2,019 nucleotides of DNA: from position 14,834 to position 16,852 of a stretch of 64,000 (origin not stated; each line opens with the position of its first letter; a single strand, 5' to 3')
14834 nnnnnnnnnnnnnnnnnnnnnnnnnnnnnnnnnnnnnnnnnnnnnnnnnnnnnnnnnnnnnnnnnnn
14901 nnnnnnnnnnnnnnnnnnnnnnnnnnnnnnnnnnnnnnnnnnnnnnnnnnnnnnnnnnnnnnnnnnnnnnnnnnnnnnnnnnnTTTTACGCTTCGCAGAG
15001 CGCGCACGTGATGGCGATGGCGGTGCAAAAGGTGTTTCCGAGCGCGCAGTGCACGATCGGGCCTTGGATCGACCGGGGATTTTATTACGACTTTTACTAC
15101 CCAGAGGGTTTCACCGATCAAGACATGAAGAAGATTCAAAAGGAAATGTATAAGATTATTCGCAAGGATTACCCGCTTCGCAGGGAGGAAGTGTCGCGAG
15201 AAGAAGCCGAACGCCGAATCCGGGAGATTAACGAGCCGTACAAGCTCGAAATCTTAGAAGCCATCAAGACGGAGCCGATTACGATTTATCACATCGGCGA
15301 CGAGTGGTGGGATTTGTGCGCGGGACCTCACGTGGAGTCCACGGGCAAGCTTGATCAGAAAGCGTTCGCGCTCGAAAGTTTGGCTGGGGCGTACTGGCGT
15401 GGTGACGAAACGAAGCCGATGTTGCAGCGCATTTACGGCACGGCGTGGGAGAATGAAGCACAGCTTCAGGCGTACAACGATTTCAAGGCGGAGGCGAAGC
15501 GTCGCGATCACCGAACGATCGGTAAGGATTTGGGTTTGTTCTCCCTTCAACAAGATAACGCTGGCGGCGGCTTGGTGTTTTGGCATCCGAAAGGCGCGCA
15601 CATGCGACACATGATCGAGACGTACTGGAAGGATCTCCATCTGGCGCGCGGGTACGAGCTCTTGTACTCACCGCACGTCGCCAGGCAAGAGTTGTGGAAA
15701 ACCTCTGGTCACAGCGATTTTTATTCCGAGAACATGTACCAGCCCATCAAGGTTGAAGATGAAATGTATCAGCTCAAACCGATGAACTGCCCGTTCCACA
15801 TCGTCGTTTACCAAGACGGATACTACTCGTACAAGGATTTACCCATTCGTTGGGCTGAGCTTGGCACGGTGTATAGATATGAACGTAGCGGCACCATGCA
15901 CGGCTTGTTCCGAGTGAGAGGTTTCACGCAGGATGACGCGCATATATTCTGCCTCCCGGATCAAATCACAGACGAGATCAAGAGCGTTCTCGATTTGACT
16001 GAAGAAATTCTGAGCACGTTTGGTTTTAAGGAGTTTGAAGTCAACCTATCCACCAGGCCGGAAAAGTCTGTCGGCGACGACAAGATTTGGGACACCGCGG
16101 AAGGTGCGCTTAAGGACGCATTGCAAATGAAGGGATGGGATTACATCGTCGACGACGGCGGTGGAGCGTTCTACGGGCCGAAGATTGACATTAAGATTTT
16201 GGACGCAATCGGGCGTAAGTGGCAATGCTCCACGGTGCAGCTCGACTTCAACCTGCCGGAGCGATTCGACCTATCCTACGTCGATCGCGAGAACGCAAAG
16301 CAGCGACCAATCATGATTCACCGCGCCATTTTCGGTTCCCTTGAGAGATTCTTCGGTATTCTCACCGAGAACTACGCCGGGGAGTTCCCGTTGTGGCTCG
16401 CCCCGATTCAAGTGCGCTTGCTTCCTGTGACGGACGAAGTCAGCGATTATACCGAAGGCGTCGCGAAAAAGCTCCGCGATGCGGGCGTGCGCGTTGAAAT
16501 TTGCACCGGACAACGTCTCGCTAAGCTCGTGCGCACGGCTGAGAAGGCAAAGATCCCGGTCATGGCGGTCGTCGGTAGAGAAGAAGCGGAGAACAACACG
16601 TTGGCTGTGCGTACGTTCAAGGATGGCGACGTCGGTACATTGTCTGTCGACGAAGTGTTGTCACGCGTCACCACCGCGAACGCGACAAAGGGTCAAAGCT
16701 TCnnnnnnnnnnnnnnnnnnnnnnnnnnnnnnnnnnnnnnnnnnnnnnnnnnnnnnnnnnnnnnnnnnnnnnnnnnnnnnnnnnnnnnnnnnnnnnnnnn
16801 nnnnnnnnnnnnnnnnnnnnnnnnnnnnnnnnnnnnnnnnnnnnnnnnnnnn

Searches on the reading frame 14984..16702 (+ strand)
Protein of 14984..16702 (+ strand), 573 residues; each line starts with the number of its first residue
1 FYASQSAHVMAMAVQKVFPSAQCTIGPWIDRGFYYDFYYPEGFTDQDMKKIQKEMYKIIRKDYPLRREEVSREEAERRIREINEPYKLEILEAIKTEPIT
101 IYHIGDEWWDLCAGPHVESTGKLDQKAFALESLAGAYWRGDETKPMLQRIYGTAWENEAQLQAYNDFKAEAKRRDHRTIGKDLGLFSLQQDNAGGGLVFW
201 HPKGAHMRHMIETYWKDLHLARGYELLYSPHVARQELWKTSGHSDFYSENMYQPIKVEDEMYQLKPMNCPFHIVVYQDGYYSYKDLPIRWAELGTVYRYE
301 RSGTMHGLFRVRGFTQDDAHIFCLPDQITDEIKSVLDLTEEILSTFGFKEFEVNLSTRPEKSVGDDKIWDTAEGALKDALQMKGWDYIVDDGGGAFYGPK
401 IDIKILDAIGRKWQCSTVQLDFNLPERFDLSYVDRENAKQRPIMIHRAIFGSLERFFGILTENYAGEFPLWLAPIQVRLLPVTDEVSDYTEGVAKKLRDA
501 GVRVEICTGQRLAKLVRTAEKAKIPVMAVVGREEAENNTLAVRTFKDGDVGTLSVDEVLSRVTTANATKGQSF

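Call 77: search_protein_families(library=pfam, proteins=[window:14984-16702:+], max_evalue=0.0001)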
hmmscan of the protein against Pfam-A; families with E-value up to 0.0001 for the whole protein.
window:14984-16702:+ (573 aa): 3 families
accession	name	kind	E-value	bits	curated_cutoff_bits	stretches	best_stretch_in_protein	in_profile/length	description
PF00587.30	tRNA-synt_2b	-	3.2e-50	171.1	29.3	1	258-464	7-179/179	tRNA synthetase class II core domain (G, H, P, S and T)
PF03129.25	HGTP_anticodon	-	5.9e-18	65.3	21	1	476-562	1-91/94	Anticodon binding domain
PF07973.19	tRNA_SAD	-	3.8e-13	49.6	24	1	99-151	1-44/44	Threonyl and Alanyl tRNA synthetase second additional domain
